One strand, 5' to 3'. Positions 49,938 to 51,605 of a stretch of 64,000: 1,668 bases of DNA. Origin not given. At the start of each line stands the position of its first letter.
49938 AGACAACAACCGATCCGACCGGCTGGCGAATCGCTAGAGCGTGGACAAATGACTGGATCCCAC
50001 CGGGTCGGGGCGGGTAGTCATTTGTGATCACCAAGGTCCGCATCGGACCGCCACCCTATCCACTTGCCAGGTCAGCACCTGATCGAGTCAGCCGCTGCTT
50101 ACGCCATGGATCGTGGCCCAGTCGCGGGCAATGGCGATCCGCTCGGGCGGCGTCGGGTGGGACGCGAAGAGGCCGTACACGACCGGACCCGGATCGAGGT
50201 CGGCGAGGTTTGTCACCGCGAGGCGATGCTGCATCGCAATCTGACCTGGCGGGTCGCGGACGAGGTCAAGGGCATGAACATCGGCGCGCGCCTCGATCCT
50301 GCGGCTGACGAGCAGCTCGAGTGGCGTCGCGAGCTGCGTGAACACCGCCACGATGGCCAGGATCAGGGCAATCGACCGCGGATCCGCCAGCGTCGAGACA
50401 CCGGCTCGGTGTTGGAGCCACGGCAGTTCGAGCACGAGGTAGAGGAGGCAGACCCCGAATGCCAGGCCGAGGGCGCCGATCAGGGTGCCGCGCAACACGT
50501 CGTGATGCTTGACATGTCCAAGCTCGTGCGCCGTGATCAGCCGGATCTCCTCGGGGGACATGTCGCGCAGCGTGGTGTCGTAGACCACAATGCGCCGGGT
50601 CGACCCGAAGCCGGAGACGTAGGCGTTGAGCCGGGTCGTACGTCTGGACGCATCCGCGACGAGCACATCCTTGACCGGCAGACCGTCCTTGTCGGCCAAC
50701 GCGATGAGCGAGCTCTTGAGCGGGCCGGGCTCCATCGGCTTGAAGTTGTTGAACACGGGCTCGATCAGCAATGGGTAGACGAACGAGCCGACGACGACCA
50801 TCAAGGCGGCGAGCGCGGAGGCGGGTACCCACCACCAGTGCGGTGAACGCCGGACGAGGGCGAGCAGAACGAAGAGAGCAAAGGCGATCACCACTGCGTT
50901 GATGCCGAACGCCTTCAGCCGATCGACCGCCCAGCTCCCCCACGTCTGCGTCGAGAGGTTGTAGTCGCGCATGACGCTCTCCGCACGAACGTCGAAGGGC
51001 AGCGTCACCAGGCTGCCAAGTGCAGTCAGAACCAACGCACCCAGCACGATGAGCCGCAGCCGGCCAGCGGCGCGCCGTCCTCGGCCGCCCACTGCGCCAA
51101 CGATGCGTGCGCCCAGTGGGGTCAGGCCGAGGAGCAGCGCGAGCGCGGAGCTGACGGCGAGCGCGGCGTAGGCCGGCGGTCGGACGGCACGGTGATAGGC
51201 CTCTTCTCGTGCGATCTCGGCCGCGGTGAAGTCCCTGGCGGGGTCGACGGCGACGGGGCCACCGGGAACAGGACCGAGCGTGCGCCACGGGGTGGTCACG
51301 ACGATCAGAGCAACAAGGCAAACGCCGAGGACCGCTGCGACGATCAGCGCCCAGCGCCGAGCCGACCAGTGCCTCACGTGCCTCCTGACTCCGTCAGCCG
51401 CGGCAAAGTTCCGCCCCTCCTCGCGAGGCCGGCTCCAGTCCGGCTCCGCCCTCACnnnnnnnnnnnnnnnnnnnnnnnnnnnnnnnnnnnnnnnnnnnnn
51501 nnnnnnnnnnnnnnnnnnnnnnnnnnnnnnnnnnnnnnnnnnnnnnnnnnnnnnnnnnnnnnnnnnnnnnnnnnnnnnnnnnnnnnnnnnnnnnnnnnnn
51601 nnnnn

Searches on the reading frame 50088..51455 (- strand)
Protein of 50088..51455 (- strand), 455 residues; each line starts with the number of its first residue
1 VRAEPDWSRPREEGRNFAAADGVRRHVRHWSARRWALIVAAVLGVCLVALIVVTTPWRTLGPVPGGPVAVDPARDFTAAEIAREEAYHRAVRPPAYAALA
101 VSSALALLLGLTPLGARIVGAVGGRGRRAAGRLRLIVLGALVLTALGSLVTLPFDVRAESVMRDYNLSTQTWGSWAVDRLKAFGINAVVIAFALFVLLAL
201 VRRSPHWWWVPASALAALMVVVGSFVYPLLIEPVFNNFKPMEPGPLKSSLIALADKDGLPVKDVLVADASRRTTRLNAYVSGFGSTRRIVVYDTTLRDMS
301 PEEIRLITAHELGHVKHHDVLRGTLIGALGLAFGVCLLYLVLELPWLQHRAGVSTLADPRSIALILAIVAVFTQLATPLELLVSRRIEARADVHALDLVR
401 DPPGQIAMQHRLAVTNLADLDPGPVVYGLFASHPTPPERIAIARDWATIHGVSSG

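Call 44: search_protein_families(library=pfam, proteins=[window:50088-51455:-], max_evalue=0.00001)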
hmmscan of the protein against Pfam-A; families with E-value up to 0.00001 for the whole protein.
window:50088-51455:- (455 aa): 2 families
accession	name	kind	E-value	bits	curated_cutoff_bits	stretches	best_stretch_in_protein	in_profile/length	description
PF01435.24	Peptidase_M48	-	5.7e-26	91.9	20.3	1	246-446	7-185/186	Peptidase family M48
PF16491.10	Peptidase_M48_N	-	9.5e-15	55.3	27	1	107-236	53-178/179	CAAX prenyl protease N-terminal, five membrane helices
